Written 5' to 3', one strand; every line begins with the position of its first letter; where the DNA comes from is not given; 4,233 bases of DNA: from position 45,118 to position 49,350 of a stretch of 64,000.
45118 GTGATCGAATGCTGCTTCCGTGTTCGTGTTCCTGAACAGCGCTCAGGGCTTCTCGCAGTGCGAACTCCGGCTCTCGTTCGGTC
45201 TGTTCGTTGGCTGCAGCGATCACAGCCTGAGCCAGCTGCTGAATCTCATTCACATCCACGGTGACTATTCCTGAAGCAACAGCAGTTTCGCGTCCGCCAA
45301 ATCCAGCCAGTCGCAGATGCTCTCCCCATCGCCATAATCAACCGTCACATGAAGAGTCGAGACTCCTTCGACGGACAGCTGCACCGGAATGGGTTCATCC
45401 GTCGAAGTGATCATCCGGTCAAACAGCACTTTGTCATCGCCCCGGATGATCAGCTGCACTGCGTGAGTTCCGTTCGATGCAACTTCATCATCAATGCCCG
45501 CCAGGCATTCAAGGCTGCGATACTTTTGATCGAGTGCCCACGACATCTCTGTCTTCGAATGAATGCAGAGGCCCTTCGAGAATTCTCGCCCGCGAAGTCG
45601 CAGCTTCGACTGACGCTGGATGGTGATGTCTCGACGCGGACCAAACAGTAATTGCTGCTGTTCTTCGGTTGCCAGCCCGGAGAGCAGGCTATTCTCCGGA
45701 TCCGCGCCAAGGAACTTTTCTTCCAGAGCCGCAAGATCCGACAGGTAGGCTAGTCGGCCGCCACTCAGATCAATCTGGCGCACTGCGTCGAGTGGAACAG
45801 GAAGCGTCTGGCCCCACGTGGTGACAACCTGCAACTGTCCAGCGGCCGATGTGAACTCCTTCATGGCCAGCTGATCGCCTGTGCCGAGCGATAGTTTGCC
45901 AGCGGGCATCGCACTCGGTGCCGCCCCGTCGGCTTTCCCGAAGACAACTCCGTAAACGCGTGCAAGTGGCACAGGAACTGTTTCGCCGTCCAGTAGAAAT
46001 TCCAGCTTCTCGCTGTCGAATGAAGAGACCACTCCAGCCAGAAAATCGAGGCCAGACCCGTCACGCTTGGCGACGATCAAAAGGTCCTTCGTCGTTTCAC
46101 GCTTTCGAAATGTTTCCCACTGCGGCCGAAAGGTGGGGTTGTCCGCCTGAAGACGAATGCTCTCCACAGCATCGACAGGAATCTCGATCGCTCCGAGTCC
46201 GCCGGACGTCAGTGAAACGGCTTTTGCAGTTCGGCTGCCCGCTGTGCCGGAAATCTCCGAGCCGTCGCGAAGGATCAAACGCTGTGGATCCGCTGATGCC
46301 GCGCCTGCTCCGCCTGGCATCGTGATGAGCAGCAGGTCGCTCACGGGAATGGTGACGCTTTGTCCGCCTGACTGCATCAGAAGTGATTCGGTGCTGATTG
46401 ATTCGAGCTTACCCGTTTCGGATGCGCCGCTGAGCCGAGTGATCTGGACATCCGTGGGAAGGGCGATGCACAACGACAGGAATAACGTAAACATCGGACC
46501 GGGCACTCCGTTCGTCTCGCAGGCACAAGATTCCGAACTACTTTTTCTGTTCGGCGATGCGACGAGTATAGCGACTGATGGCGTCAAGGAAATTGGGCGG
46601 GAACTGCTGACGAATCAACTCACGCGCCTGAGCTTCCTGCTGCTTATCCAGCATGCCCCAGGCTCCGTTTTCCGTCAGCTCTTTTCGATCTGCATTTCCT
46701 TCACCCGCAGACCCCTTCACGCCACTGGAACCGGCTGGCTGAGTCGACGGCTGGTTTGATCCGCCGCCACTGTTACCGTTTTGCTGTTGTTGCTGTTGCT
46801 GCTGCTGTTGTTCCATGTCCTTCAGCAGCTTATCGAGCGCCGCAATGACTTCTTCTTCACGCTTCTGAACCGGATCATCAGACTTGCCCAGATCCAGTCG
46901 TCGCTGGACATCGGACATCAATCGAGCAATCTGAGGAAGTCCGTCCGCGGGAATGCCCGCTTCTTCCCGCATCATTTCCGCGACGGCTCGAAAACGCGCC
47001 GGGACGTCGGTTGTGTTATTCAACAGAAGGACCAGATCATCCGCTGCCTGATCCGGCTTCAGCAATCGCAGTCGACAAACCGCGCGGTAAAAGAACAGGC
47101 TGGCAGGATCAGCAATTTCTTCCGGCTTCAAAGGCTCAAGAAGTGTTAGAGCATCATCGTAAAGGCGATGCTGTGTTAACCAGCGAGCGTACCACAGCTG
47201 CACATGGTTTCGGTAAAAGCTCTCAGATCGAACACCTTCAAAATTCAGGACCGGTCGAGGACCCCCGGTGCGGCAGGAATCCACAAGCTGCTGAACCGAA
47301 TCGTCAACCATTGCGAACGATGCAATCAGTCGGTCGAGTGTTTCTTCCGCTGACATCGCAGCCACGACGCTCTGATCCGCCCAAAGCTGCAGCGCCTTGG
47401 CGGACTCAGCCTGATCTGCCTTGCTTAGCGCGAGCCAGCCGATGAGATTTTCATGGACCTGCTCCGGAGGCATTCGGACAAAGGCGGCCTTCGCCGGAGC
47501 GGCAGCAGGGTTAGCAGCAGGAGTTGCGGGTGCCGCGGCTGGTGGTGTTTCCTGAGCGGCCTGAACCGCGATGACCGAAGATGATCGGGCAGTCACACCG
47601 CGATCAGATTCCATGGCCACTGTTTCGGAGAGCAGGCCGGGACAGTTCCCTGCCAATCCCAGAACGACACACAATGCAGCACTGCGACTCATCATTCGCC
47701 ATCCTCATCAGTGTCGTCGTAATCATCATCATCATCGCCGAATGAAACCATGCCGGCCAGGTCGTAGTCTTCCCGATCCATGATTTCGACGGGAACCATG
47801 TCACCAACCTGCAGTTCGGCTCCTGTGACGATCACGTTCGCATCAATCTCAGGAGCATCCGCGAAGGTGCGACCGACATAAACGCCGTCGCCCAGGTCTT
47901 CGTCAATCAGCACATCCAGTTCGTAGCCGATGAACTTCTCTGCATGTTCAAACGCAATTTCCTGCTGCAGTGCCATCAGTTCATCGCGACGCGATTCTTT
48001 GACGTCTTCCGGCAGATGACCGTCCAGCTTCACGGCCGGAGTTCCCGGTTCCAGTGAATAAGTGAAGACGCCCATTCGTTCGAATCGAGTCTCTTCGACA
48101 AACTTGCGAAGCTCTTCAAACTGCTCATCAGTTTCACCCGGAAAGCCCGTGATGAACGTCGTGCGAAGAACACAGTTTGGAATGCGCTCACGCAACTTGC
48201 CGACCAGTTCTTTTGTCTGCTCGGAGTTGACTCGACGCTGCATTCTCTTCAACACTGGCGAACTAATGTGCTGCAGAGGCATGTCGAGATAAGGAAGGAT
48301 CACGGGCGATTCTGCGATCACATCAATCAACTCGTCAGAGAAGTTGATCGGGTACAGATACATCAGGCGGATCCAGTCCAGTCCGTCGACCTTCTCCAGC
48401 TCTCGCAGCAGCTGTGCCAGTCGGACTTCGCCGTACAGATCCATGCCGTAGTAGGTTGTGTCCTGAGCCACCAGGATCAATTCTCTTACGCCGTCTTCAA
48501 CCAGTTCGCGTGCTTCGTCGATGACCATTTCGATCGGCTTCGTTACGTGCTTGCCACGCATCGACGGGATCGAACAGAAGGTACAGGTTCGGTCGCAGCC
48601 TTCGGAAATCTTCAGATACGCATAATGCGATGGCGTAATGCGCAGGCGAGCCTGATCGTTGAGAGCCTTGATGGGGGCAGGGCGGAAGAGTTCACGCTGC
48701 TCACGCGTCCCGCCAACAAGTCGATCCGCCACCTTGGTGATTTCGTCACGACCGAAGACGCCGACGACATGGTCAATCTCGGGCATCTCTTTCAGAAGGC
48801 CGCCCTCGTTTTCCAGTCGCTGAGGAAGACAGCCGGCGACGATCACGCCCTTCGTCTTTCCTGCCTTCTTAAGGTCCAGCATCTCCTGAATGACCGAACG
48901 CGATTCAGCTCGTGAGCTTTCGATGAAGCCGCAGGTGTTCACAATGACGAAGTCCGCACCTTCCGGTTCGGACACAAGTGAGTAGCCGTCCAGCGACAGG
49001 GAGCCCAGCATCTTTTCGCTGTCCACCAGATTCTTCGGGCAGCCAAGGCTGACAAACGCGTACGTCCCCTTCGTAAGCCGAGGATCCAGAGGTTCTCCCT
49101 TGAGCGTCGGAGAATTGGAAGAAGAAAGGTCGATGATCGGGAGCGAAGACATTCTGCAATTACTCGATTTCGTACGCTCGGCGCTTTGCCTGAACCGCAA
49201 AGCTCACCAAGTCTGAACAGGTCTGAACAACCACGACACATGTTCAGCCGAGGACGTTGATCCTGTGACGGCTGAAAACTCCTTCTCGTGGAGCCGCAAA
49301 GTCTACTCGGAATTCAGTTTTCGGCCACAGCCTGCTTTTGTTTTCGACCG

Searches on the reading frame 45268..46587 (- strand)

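Call 96: search_protein_families(library=pfam, proteins=[window:45268-46587:-], max_evalue=0.00001)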
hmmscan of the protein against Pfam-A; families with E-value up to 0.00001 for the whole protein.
window:45268-46587:- (440 aa): 1 family
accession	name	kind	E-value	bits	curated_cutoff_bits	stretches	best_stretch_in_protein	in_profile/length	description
PF08305.17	NPCBM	-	1.5e-22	80.5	23.9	1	301-435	4-136/137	NPCBM/NEW2 domain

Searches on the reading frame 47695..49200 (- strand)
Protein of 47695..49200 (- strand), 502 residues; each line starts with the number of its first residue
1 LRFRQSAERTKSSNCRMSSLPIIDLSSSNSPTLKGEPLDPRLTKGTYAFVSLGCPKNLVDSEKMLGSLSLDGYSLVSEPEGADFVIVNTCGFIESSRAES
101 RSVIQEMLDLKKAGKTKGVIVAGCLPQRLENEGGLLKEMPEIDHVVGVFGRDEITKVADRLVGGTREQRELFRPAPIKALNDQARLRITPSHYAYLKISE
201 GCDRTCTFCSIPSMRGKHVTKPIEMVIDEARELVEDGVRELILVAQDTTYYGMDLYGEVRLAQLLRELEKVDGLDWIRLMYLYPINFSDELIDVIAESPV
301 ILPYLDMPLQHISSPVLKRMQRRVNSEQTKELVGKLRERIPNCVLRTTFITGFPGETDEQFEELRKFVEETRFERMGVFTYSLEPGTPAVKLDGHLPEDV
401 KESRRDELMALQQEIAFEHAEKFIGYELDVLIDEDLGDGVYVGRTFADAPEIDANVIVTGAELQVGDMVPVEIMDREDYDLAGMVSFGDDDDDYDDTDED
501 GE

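Call 96: search_protein_families(library=pfam, proteins=[window:47695-49200:-], max_evalue=0.00001)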
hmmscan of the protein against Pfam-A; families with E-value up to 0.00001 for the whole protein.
window:47695-49200:- (502 aa): 3 families
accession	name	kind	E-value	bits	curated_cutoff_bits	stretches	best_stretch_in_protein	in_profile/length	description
PF04055.27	Radical_SAM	-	3.7e-26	92.7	29.5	1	197-368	2-166/166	Radical SAM superfamily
PF00919.26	UPF0004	-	2e-24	85.9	27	1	47-147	2-98/98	Uncharacterized protein family UPF0004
PF18693.7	TRAM_2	-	7.7e-18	64.9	27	1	424-484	1-61/63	TRAM domain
